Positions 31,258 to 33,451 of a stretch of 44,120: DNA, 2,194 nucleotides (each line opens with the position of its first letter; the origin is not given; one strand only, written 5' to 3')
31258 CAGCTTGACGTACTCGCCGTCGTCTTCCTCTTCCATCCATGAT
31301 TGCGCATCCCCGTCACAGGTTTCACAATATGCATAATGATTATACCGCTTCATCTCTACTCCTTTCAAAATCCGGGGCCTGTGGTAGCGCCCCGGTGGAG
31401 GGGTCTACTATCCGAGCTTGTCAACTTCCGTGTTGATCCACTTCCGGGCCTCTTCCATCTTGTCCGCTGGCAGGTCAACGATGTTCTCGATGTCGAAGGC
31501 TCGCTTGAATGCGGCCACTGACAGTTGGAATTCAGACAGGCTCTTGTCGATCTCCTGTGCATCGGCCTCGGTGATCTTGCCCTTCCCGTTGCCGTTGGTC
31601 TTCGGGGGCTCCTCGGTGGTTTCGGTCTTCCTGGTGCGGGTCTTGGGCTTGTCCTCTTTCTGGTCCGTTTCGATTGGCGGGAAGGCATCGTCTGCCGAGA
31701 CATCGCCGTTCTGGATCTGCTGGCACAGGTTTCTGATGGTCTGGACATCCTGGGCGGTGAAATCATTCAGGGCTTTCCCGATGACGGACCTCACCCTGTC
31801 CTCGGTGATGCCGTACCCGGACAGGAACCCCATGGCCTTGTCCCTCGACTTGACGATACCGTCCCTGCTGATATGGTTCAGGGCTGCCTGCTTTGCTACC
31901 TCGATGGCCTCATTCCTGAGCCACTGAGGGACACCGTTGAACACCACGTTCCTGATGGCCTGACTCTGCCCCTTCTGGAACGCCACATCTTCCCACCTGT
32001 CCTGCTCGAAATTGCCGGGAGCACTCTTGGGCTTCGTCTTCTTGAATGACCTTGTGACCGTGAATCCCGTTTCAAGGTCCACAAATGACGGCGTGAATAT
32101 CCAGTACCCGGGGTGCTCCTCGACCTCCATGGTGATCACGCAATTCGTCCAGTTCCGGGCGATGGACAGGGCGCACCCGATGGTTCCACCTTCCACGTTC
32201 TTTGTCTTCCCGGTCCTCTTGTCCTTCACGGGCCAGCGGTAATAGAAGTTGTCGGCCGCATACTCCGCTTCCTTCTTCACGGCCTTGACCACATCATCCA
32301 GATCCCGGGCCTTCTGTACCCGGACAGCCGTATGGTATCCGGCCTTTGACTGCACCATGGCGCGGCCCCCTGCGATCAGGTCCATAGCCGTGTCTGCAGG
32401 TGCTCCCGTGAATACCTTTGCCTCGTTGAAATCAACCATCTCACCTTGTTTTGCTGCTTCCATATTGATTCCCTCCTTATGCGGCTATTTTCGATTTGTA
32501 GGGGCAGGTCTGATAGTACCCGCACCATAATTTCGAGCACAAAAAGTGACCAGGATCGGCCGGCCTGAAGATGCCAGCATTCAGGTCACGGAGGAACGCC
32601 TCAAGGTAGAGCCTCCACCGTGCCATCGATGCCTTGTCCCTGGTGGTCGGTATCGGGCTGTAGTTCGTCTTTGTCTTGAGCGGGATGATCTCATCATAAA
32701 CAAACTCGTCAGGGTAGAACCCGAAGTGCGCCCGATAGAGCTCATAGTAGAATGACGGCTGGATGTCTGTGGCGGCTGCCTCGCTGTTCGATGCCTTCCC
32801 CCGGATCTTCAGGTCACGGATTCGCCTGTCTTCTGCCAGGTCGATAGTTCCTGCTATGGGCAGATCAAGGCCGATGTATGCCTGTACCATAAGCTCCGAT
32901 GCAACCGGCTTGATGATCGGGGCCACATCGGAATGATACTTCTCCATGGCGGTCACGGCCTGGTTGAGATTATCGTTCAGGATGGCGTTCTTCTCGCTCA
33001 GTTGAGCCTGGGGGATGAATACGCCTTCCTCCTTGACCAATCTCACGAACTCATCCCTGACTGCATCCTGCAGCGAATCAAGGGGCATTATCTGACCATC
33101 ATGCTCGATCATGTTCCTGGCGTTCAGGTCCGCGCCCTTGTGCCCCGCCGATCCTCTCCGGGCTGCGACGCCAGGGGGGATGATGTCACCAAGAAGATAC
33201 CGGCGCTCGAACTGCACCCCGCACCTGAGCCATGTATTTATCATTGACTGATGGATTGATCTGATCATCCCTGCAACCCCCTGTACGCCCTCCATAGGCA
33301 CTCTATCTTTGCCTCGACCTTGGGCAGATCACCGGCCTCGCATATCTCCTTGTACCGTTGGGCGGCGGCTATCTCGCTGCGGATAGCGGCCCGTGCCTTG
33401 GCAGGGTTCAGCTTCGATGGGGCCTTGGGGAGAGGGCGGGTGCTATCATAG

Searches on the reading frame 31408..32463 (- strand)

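Call 3: search_protein_families(library=pfam, proteins=[window:31408-32463:-], max_evalue=0.01)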
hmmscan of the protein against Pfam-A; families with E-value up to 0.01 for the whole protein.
window:31408-32463:- (351 aa): 0 families

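Call 4: search_protein_families(library=phrogs, proteins=[window:31408-32463:-], max_evalue=0.001)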
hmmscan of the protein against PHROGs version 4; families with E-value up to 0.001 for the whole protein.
window:31408-32463:- (351 aa): 1 family
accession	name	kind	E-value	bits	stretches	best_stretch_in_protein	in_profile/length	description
phrog_3657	-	unknown function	2.5e-30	106.5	1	33-289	28-281/289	-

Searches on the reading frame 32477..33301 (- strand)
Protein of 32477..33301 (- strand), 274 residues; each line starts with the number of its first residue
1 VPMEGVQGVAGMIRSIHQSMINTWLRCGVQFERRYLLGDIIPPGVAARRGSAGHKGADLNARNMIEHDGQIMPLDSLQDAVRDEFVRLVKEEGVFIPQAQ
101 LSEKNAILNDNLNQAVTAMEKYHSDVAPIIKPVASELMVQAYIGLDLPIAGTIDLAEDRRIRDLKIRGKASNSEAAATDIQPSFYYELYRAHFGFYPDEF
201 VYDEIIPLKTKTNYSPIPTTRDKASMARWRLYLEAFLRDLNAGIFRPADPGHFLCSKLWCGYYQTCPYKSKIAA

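Call 3: search_protein_families(library=pfam, proteins=[window:32477-33301:-], max_evalue=0.01)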
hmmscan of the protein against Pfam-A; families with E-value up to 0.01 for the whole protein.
window:32477-33301:- (274 aa): 1 family
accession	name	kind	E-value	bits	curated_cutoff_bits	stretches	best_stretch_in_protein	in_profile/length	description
PF12705.13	PDDEXK_1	-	2.6e-13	50.9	22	1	18-267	4-247/247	PD-(D/E)XK nuclease superfamily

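Call 4: search_protein_families(library=phrogs, proteins=[window:32477-33301:-], max_evalue=0.001)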
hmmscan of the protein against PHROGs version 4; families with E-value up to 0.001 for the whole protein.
window:32477-33301:- (274 aa): 1 family
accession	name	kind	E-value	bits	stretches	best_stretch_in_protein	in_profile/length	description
phrog_69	-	DNA, RNA and nucleotide metabolism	5.3e-08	33.3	1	19-269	93-326/501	exonuclease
